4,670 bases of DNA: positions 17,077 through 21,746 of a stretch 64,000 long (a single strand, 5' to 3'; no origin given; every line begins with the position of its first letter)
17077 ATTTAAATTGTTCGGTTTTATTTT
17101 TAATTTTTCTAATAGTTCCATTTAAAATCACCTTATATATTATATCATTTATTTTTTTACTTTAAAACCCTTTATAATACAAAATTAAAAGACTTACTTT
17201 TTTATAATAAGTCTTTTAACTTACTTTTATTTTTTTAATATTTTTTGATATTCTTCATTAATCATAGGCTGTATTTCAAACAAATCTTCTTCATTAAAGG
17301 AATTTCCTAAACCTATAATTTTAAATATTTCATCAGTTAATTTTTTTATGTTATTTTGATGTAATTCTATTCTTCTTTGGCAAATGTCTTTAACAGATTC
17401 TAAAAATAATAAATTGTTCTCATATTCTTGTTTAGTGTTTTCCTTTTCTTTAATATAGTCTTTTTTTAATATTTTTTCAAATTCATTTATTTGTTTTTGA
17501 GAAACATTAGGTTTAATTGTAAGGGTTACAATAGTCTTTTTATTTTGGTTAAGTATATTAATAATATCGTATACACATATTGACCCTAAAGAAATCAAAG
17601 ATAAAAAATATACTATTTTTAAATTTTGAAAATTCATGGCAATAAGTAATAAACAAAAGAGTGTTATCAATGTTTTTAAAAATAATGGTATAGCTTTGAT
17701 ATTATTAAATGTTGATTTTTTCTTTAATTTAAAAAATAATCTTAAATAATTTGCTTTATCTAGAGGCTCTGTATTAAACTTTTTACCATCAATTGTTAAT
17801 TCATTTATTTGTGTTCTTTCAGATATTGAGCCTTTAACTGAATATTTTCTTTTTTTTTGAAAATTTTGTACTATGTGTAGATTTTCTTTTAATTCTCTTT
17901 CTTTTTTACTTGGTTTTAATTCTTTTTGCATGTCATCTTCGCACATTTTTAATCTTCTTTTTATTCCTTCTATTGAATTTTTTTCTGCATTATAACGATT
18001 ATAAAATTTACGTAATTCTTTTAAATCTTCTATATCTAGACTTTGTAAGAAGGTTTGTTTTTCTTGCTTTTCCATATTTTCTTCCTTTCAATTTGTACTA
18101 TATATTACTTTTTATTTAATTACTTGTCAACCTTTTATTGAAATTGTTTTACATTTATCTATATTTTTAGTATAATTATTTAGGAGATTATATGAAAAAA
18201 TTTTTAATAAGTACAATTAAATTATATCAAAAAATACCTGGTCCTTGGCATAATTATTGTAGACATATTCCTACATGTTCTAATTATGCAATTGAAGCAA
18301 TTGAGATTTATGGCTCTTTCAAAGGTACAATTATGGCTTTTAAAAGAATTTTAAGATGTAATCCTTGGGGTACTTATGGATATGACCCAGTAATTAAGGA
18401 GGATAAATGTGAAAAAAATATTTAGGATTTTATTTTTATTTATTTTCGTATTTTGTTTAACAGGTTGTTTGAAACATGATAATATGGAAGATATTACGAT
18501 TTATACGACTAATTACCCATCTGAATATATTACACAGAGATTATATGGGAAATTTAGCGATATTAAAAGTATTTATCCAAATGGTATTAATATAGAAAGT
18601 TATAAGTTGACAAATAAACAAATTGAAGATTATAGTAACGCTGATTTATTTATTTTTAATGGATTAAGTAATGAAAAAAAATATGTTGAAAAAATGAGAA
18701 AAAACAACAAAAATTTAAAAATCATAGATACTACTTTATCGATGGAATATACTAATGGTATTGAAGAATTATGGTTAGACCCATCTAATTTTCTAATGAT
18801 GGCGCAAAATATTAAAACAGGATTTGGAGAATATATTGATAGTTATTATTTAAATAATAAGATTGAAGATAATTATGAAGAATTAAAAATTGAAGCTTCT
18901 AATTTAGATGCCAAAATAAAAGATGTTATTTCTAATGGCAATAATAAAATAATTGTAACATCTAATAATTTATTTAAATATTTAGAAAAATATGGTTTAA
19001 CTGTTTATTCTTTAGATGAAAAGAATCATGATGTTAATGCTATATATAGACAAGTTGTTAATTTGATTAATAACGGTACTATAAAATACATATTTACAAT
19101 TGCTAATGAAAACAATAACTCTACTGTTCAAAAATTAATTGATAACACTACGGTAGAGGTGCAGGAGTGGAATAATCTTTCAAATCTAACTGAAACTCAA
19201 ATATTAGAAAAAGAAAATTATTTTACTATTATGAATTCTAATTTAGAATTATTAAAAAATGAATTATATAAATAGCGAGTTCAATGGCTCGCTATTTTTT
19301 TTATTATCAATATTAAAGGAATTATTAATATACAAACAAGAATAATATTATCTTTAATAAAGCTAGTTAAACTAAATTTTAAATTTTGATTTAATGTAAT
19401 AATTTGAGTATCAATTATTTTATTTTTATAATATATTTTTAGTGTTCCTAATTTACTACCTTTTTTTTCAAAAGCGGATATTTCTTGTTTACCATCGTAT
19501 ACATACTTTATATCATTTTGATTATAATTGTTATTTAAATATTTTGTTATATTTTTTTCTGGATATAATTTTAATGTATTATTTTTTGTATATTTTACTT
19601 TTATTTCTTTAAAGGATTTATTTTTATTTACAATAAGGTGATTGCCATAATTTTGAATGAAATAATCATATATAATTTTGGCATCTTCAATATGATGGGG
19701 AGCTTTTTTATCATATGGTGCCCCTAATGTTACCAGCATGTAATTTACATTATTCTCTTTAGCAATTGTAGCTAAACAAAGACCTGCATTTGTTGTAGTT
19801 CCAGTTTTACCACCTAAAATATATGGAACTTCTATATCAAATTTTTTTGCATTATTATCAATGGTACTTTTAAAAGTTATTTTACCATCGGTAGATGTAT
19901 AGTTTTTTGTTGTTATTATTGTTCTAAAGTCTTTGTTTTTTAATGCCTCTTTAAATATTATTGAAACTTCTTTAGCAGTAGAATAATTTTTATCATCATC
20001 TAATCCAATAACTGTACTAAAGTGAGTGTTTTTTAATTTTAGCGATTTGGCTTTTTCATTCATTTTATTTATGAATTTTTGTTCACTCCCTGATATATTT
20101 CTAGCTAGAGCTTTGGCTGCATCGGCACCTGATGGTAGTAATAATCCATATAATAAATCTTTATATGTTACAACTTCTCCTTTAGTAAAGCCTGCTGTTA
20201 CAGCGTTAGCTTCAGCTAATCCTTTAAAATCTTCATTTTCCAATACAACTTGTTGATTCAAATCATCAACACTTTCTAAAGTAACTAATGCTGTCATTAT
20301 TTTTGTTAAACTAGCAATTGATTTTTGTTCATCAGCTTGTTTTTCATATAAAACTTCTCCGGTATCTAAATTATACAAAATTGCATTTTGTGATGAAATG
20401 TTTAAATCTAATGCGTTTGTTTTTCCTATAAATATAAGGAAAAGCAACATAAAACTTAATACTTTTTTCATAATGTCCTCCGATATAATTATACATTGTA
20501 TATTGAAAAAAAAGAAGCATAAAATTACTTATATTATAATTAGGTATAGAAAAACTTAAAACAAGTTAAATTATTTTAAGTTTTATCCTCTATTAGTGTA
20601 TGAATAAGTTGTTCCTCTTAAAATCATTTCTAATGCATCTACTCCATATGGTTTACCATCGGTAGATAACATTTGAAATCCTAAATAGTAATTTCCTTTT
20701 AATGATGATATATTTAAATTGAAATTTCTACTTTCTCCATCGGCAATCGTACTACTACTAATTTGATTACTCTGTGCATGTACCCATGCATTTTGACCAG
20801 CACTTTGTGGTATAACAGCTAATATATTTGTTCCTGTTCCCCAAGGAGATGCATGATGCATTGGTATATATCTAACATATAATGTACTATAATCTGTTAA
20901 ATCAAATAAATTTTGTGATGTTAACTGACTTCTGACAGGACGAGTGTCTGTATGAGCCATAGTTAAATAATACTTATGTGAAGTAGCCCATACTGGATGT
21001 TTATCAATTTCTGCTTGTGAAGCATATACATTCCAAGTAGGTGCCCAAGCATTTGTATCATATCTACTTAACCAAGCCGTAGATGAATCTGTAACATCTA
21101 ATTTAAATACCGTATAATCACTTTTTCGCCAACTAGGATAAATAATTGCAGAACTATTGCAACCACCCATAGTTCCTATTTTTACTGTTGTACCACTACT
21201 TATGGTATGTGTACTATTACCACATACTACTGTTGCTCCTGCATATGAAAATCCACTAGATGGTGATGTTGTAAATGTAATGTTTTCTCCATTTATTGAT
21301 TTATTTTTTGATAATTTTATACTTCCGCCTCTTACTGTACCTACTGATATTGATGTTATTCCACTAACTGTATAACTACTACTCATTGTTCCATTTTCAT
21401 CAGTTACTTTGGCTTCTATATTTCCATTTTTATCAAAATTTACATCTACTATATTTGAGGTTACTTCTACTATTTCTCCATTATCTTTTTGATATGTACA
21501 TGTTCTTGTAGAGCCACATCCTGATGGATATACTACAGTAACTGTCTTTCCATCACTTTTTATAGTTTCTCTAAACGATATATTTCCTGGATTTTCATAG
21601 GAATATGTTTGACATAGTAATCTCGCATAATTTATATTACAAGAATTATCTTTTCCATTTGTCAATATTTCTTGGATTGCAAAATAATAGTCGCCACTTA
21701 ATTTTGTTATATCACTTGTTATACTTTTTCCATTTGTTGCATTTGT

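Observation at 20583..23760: Large TasA/SipW-signal surface protein gene decayed into three ORFs (frameshift in A8 tract, TGG>TGA, +1 frameshift)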

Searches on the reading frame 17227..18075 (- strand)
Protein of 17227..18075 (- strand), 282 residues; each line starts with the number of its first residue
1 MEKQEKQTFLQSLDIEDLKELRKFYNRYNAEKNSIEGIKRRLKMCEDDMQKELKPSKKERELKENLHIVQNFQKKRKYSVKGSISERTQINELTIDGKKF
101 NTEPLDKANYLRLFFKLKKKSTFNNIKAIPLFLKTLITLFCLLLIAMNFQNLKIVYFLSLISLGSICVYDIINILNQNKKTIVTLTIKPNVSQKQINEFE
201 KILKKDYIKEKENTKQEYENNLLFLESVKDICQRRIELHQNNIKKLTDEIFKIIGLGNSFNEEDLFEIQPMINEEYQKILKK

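Call 11: search_protein_families(library=pfam, proteins=[window:17227-18075:-], max_evalue=0.1)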
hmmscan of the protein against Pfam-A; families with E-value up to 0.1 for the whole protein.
window:17227-18075:- (282 aa): 0 families

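Call 12: search_protein_families(library=ncbifam, proteins=[window:17227-18075:-], max_evalue=0.1)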
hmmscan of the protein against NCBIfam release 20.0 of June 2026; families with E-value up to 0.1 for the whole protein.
window:17227-18075:- (282 aa): 0 families

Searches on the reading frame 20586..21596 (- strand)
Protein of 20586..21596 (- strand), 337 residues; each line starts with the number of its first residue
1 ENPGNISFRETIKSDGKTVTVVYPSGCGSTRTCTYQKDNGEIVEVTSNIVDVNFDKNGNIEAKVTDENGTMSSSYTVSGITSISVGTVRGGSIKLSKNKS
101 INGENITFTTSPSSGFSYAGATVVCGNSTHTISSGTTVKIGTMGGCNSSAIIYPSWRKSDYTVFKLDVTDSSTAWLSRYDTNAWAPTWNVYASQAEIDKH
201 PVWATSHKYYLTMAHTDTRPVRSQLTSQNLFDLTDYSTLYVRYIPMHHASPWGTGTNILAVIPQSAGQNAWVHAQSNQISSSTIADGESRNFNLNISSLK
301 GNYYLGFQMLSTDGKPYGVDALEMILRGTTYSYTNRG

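Call 69: predict_structure(alignment_id=A5)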
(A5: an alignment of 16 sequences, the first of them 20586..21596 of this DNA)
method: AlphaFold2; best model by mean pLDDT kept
length: 337 residues; sequences in the alignment: 16
mean_pLDDT: 87.4   pTM: 0.77
mean pLDDT of the five models: 87.4, 86.0, 85.7, 80.6, 79.5
residues with pLDDT >= 90: 198; 70-90: 109; 50-70: 28; < 50: 2
segments of 3 or more residues with pLDDT < 50: none
pLDDT, mean of each block of 10 residues (from residue 1): 81 89 92 95 95 94 93 93 91 90 87 94 91 85 83 95 89 88 72 55 58 80 93 97 79 86 94 94 87 96 95 83 95 85
secondary structure, 60 per line:
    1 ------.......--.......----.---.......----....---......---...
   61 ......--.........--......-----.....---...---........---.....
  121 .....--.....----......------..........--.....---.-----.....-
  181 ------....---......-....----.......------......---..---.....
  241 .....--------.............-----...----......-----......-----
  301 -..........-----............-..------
elements in order: E7-13 E16-22 E31-37 E42-45 E49-54 E58-66 E69-77 E80-85 E91-95 E99-101 E105-112 E116-125 E128-132 E137-139 E149-158 E161-165 E175-179 E187-190 H194-199 H201-204 E209-215 E222-227 E236-245 E254-263 E279-284 E290-295 E302-311 E317-328
